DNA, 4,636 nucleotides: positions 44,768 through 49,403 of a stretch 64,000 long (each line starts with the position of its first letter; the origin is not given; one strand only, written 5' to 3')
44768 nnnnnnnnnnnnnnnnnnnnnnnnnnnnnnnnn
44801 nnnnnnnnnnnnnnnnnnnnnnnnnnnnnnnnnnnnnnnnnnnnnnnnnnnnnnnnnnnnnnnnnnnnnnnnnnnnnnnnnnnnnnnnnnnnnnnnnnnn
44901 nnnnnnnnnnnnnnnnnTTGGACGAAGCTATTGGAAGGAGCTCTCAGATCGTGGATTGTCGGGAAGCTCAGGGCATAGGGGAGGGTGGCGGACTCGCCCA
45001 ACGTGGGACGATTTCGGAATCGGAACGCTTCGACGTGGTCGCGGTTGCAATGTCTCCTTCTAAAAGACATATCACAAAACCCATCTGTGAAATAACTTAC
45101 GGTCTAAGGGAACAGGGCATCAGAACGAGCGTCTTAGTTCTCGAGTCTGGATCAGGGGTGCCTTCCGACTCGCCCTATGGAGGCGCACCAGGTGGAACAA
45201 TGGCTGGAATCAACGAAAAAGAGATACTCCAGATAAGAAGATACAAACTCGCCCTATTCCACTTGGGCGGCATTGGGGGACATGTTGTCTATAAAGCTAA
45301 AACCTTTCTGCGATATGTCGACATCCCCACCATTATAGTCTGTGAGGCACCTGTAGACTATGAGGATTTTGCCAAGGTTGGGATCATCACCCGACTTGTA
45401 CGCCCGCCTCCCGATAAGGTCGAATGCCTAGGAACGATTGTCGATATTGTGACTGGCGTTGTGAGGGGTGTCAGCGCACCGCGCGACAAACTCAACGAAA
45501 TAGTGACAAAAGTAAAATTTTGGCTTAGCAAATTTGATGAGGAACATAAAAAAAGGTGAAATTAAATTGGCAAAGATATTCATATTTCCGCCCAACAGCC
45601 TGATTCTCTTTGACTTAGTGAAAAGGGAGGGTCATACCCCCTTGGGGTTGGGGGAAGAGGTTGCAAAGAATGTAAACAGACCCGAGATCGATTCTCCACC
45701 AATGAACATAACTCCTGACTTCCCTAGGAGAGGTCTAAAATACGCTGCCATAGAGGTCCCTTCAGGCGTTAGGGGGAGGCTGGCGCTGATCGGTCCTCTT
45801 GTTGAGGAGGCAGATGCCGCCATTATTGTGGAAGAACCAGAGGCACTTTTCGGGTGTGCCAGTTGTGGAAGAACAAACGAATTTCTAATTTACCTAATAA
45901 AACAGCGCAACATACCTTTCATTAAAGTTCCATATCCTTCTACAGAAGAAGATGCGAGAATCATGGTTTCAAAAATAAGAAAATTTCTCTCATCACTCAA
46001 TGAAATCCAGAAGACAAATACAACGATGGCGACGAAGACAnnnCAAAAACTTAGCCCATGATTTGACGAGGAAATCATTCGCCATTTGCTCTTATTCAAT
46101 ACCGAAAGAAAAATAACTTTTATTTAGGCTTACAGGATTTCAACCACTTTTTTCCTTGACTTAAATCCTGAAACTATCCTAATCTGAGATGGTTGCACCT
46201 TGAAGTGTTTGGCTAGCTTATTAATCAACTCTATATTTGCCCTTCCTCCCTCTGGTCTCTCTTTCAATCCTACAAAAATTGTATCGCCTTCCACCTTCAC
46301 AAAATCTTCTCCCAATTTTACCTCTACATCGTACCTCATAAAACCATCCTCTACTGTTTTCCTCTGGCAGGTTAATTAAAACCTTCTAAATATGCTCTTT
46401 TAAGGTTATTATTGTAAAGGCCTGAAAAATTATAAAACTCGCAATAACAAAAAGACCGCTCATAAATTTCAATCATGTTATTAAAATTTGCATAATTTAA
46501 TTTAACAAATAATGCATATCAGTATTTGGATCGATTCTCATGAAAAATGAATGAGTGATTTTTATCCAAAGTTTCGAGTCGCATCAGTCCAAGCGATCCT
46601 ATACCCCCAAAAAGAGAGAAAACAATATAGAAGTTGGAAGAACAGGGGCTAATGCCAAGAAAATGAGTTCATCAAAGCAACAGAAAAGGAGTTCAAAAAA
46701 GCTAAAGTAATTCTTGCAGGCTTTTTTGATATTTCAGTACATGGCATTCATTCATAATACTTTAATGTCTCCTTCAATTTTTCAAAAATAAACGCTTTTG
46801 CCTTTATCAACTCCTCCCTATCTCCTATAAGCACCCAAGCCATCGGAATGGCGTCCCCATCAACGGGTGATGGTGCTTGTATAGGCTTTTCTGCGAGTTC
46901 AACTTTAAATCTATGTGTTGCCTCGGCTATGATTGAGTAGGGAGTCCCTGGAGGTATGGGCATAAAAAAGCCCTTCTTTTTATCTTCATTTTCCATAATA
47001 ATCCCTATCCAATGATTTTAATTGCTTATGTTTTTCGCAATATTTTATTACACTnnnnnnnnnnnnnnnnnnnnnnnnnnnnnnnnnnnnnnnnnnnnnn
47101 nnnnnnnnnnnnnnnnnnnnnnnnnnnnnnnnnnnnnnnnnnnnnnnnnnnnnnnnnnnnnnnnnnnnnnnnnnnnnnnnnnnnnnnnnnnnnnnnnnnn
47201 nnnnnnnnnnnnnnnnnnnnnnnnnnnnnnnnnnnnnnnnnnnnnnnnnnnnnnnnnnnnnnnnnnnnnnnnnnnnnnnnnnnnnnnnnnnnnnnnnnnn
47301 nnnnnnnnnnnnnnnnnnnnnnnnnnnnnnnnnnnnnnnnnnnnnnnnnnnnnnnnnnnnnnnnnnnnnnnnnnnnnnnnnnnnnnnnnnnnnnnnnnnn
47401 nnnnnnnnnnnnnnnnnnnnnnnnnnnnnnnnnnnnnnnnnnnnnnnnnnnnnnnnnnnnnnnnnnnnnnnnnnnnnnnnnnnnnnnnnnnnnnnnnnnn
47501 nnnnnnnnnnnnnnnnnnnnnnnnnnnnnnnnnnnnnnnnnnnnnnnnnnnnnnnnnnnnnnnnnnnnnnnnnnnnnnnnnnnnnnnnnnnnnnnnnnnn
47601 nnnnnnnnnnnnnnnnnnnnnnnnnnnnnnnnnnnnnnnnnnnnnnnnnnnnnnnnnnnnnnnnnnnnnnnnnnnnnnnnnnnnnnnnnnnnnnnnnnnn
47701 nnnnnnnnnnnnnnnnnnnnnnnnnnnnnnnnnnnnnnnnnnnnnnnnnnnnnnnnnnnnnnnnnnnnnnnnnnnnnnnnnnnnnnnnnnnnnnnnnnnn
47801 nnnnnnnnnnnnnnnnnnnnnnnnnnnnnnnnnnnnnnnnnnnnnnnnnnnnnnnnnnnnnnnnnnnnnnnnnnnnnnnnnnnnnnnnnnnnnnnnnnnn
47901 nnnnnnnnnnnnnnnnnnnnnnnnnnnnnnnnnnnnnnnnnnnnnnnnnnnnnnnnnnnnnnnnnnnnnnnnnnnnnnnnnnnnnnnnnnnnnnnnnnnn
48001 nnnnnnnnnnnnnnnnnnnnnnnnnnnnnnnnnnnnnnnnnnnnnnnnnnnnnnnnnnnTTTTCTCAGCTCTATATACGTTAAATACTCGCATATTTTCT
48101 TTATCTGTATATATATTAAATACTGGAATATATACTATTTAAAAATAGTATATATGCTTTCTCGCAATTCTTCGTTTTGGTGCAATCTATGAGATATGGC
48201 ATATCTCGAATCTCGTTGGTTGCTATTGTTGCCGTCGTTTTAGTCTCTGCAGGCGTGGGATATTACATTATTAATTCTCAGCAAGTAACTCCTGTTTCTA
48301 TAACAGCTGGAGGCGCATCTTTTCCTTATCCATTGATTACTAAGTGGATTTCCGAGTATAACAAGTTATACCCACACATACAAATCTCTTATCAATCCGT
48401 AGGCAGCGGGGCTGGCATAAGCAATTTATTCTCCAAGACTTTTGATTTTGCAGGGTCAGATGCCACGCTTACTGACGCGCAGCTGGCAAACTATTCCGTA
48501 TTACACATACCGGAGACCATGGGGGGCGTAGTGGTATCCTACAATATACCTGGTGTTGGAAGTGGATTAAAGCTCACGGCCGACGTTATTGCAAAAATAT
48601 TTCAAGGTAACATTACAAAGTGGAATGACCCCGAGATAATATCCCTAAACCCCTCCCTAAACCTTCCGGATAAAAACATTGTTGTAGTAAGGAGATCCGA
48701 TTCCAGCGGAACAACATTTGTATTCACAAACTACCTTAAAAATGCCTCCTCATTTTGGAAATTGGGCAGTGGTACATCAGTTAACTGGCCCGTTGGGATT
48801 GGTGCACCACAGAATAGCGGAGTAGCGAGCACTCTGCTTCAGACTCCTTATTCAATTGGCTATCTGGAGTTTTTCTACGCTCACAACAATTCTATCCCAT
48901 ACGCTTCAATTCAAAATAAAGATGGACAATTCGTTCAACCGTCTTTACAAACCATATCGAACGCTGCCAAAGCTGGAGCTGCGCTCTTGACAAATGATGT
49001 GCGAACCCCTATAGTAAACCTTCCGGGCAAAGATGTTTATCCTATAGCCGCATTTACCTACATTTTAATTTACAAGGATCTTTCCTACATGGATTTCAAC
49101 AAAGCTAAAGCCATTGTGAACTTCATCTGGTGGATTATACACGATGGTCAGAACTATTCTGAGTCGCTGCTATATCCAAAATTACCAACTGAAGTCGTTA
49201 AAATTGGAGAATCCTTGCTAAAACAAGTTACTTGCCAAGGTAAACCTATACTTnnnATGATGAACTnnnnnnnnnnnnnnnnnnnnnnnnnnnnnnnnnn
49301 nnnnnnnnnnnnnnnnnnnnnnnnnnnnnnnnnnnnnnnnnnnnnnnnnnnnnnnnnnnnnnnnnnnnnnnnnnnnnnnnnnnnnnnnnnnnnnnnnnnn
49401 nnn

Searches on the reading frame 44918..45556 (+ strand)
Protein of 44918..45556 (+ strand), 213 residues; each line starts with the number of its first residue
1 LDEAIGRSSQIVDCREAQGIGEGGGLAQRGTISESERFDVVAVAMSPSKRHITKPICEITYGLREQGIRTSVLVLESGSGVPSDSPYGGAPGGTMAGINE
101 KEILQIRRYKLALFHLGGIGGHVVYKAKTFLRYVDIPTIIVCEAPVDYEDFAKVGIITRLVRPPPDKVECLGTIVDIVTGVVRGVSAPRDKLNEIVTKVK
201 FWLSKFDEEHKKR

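Call 12: search_protein_families(library=ncbifam, proteins=[window:44918-45556:+])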
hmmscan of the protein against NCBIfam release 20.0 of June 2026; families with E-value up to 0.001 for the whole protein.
window:44918-45556:+ (213 aa): 2 families
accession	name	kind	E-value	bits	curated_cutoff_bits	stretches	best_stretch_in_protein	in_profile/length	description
TIGR03264.1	met_CoM_red_C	equivalog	2.4e-86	288.2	213.5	1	6-201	1-192/194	methyl-coenzyme M reductase I operon protein C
TIGR03274.1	methan_mark_7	hypoth_equivalog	6.4e-07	28.7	349.15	1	40-182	72-208/302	methanogenesis marker 7 protein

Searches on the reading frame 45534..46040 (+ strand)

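Call 12: search_protein_families(library=ncbifam, proteins=[window:45534-46040:+])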
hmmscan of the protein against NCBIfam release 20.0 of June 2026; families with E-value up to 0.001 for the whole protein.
window:45534-46040:+ (169 aa): 1 family
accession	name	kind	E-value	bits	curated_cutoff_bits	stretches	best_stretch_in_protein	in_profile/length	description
TIGR03271.1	methan_mark_5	hypoth_equivalog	2.9e-62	208.9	140.25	1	14-155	1-142/142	methanogenesis marker 5 protein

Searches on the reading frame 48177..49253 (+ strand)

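Call 37: search_protein_families(library=pfam, proteins=[window:48177-49253:+])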
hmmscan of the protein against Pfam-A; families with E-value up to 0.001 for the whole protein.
window:48177-49253:+ (359 aa): 3 families
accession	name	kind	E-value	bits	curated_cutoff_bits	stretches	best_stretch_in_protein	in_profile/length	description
PF12849.12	PBP_like_2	-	9.8e-41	140.7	27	1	34-321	2-264/267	PBP superfamily domain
PF01547.30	SBP_bac_1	-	8.6e-14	52.7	26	1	43-292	5-278/307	Bacterial extracellular solute-binding protein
PF12727.12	PBP_like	-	1.3e-05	24.8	27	1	60-190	3-116/193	PBP superfamily domain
